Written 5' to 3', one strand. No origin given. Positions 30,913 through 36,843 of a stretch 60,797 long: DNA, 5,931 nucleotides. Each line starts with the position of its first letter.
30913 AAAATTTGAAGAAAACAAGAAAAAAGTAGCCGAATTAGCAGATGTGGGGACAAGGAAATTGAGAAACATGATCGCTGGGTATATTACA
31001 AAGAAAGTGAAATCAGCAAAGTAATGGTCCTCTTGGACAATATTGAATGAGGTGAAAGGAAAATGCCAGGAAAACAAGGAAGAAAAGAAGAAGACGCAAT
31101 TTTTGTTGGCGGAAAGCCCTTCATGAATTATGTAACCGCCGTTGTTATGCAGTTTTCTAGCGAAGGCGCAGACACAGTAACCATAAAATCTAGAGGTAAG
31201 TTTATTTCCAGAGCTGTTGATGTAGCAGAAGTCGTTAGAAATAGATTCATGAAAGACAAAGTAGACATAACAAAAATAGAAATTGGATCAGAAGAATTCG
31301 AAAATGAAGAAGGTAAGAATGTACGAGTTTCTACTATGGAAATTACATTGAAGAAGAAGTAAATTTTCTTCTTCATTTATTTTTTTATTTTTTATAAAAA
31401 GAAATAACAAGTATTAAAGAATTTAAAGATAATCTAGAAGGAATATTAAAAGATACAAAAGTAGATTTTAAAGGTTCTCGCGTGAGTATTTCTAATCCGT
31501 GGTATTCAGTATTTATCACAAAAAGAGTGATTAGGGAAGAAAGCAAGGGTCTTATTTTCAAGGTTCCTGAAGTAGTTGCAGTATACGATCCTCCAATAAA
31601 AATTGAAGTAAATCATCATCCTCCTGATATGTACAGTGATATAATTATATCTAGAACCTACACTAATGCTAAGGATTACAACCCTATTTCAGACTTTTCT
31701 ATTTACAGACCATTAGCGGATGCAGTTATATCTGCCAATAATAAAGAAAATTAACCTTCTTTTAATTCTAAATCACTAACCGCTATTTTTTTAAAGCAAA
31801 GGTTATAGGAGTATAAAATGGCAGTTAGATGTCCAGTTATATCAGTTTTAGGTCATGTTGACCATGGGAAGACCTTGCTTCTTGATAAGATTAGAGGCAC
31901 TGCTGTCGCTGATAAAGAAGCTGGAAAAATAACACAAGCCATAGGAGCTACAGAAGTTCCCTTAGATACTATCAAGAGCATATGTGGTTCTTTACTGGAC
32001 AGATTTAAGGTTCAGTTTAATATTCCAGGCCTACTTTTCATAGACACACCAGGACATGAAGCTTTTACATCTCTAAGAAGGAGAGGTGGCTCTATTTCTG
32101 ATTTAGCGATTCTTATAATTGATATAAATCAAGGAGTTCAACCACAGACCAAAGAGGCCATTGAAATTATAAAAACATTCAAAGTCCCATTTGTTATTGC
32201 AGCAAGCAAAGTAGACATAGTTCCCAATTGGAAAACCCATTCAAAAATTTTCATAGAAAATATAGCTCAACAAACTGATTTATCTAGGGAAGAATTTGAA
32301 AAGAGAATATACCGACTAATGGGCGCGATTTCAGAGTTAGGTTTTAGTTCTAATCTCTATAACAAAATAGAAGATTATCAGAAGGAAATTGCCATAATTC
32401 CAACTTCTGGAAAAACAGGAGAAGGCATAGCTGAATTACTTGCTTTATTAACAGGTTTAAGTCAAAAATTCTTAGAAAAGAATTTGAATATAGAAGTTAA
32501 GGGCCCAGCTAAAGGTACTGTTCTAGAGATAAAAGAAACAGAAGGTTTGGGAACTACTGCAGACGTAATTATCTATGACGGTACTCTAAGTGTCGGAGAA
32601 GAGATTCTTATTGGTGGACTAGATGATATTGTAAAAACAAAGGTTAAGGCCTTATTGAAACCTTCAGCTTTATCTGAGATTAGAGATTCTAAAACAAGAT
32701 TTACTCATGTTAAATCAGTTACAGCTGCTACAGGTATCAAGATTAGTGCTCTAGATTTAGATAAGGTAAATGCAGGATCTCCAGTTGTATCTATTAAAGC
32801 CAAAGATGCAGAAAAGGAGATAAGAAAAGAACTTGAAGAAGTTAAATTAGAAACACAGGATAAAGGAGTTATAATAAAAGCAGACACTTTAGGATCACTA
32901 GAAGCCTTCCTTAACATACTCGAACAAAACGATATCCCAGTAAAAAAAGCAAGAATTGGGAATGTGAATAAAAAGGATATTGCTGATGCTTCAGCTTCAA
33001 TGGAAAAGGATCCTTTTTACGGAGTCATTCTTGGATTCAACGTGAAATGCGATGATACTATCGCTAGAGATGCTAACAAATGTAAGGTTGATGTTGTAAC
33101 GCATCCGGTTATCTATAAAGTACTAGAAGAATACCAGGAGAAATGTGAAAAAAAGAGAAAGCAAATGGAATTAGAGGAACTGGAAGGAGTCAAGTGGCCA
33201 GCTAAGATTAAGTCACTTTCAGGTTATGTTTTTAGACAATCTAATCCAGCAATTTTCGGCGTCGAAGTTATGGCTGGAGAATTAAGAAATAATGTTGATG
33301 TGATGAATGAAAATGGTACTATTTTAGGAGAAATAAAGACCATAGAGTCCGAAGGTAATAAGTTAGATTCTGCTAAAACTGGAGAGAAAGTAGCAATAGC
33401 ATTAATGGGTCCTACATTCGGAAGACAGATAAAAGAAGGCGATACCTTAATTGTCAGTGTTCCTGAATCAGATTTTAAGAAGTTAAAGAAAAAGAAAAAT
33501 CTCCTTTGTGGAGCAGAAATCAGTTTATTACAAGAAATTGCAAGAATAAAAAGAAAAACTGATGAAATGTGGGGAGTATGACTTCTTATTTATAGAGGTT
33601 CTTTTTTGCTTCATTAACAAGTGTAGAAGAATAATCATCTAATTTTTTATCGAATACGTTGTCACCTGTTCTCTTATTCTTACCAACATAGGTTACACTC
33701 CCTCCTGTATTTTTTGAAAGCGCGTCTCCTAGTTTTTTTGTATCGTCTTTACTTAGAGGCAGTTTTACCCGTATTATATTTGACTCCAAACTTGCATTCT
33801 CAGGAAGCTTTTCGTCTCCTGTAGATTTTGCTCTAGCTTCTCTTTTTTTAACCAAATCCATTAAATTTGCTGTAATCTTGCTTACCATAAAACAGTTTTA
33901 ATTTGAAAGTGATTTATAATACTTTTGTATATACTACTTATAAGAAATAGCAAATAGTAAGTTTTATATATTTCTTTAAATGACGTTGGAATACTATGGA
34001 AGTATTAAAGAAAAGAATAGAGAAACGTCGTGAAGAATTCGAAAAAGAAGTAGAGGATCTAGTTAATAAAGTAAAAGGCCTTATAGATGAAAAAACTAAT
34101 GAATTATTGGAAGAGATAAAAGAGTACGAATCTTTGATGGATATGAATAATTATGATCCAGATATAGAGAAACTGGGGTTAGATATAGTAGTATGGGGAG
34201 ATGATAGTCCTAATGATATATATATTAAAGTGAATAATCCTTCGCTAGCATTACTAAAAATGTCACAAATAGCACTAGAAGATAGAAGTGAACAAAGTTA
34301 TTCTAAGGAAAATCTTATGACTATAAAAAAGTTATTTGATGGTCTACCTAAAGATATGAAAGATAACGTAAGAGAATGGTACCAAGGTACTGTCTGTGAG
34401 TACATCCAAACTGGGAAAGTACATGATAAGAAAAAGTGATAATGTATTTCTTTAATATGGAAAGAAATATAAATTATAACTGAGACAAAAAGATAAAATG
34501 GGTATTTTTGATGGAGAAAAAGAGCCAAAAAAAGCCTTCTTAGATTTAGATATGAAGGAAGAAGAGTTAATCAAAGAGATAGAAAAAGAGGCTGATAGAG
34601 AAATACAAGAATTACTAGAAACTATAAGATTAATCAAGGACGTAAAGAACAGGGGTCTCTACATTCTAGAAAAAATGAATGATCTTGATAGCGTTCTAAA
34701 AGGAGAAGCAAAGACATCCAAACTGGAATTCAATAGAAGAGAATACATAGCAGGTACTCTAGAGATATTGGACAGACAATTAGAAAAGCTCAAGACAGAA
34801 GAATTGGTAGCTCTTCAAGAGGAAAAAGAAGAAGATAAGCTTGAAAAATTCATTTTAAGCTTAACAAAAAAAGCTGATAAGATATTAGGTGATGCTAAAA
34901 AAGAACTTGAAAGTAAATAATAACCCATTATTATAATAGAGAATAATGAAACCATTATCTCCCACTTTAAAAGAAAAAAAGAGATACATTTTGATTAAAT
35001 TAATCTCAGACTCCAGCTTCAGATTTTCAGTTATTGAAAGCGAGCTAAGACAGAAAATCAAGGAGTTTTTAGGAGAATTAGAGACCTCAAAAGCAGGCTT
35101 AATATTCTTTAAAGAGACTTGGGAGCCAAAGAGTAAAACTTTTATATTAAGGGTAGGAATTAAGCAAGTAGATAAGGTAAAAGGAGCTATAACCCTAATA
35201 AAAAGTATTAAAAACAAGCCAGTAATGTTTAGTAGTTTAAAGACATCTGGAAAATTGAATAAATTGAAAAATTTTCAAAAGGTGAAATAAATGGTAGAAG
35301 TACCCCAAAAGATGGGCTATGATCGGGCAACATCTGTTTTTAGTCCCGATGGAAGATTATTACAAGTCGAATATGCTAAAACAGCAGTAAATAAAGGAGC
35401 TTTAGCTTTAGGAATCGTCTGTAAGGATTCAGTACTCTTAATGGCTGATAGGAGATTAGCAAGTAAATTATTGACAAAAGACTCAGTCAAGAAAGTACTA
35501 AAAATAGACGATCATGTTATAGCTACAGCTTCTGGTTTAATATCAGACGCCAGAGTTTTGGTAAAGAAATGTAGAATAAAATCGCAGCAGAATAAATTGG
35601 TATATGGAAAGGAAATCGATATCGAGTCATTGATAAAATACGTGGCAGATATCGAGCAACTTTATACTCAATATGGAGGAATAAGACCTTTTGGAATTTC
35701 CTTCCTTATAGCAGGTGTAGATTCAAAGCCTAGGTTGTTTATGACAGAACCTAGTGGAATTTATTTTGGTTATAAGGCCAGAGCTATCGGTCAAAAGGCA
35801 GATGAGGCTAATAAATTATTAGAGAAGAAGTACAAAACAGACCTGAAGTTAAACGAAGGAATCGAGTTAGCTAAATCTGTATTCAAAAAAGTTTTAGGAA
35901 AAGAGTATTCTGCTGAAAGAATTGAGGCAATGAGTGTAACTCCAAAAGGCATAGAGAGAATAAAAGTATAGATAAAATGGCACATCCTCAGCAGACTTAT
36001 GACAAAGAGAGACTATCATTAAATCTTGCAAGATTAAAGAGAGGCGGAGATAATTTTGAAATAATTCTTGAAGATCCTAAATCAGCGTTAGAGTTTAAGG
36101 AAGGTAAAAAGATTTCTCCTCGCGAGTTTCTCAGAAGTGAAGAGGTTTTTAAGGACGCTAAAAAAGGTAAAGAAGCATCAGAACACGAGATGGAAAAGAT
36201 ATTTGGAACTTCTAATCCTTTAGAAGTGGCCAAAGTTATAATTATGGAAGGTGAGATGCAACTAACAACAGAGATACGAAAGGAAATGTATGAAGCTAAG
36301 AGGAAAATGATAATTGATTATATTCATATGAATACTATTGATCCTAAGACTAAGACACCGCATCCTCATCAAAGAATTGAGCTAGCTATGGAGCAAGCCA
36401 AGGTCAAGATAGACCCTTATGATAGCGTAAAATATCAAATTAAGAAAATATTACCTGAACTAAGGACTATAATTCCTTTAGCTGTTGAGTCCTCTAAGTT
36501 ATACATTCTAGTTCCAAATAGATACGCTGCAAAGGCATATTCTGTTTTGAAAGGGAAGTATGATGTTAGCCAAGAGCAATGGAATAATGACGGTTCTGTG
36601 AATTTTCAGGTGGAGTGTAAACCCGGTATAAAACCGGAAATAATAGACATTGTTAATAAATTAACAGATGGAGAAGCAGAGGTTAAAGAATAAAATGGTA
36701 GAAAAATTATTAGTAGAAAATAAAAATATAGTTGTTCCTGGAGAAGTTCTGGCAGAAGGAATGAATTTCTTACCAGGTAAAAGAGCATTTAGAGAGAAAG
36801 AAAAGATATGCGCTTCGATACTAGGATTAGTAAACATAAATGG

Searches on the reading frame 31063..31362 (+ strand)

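Call 65: search_protein_families(library=pfam, max_evalue=0.0001, proteins=[window:31063-31362:+])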
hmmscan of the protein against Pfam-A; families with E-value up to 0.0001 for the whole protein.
window:31063-31362:+ (99 aa): 1 family
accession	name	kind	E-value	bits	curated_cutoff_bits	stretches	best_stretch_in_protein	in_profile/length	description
PF01918.27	Alba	-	1.3e-20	73.4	25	1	13-76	3-66/66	Alba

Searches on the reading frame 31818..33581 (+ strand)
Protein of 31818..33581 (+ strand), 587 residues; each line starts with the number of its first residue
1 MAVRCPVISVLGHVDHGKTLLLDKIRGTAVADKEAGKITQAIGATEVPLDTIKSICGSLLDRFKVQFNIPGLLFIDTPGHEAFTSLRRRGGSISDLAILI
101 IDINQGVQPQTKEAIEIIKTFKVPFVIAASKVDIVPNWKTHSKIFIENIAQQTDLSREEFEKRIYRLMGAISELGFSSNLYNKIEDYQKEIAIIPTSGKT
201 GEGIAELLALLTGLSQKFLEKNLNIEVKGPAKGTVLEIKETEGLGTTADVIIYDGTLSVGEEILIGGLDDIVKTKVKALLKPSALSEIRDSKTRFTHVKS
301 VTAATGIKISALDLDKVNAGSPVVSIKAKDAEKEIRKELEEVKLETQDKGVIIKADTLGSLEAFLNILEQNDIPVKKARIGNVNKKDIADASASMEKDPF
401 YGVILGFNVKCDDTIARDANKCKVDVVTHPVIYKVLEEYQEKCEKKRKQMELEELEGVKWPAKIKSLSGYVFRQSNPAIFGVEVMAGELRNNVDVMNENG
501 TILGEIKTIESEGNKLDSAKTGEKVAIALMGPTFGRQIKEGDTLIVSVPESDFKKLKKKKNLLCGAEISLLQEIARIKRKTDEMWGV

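Call 26: search_protein_families(library=pfam, max_evalue=0.001, proteins=[window:31818-33581:+])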
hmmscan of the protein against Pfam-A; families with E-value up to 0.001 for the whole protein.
window:31818-33581:+ (587 aa): 6 families
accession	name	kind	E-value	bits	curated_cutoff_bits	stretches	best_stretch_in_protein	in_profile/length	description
PF00009.33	GTP_EFTU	-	1.3e-31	110.1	26.5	1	7-213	5-184/188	Elongation factor Tu GTP binding domain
PF14578.12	GTP_EFTU_D4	-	8.5e-27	93.3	23.8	1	461-544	2-85/86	Elongation factor Tu domain 4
PF11987.13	IF-2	-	2.8e-21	76.1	27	1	329-439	6-116/117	Translation-initiation factor 2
PF03144.31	GTP_EFTU_D2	-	4.7e-10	40.2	30.3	1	245-322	1-71/73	Elongation factor Tu domain 2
PF22042.2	EF-G_D2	-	6.3e-05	23.4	27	0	230-279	1-49/84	Elongation factor G domain 2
PF01926.29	MMR_HSR1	-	0.00011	22.8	21.9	1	8-131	2-113/113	50S ribosome-binding GTPase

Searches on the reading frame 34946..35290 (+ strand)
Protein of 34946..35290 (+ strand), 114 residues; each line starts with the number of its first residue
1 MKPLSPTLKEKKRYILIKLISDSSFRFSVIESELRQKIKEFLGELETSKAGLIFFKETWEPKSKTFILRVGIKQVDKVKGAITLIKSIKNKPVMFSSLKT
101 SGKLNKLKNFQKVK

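Call 65: search_protein_families(library=pfam, max_evalue=0.0001, proteins=[window:34946-35290:+])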
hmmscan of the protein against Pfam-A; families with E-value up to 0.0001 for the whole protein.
window:34946-35290:+ (114 aa): 1 family
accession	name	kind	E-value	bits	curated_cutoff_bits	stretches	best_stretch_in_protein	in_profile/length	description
PF01900.24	RNase_P_Rpp14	-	8.2e-16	58.4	23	1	13-109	1-101/104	Rpp14/Pop5 family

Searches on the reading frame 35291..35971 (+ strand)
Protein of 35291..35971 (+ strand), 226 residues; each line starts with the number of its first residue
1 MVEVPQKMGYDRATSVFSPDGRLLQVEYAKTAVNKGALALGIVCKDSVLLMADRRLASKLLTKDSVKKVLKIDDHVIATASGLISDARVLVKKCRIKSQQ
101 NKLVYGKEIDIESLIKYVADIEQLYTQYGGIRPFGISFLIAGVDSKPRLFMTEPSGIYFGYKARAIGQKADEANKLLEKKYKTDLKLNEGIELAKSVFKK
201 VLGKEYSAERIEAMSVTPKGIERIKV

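Call 65: search_protein_families(library=pfam, max_evalue=0.0001, proteins=[window:35291-35971:+])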
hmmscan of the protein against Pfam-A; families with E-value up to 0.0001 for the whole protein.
window:35291-35971:+ (226 aa): 2 families
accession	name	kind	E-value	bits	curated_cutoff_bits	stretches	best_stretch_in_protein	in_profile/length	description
PF00227.31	Proteasome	-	6.3e-51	173.2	22.4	1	33-213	1-186/189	Proteasome subunit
PF10584.14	Proteasome_A_N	-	4.3e-12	45.9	27.7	1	10-32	1-23/23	Proteasome subunit A N-terminal signature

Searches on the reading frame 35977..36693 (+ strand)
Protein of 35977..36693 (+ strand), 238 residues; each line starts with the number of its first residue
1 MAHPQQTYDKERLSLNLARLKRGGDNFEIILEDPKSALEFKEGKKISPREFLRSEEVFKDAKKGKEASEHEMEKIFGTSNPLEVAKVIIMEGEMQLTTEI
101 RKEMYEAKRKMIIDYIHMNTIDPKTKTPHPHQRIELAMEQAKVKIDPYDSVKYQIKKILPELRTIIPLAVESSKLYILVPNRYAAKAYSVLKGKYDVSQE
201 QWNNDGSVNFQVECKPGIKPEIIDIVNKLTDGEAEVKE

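Call 65: search_protein_families(library=pfam, max_evalue=0.0001, proteins=[window:35977-36693:+])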
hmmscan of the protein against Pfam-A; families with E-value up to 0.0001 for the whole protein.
window:35977-36693:+ (238 aa): 3 families
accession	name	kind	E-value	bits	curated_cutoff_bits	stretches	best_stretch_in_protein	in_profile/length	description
PF01172.24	SBDS_N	-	8.9e-24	83.7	24.6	1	18-102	5-88/88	Shwachman-Bodian-Diamond syndrome (SBDS) N-terminal domain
PF09377.16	SBDS_domain_II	-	1.9e-19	69.8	27.2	1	110-170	1-61/62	SBDS protein, domain II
PF20268.4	SBDS_C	-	4.7e-11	42.9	27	1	174-237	2-67/71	SBDS protein, C-terminal domain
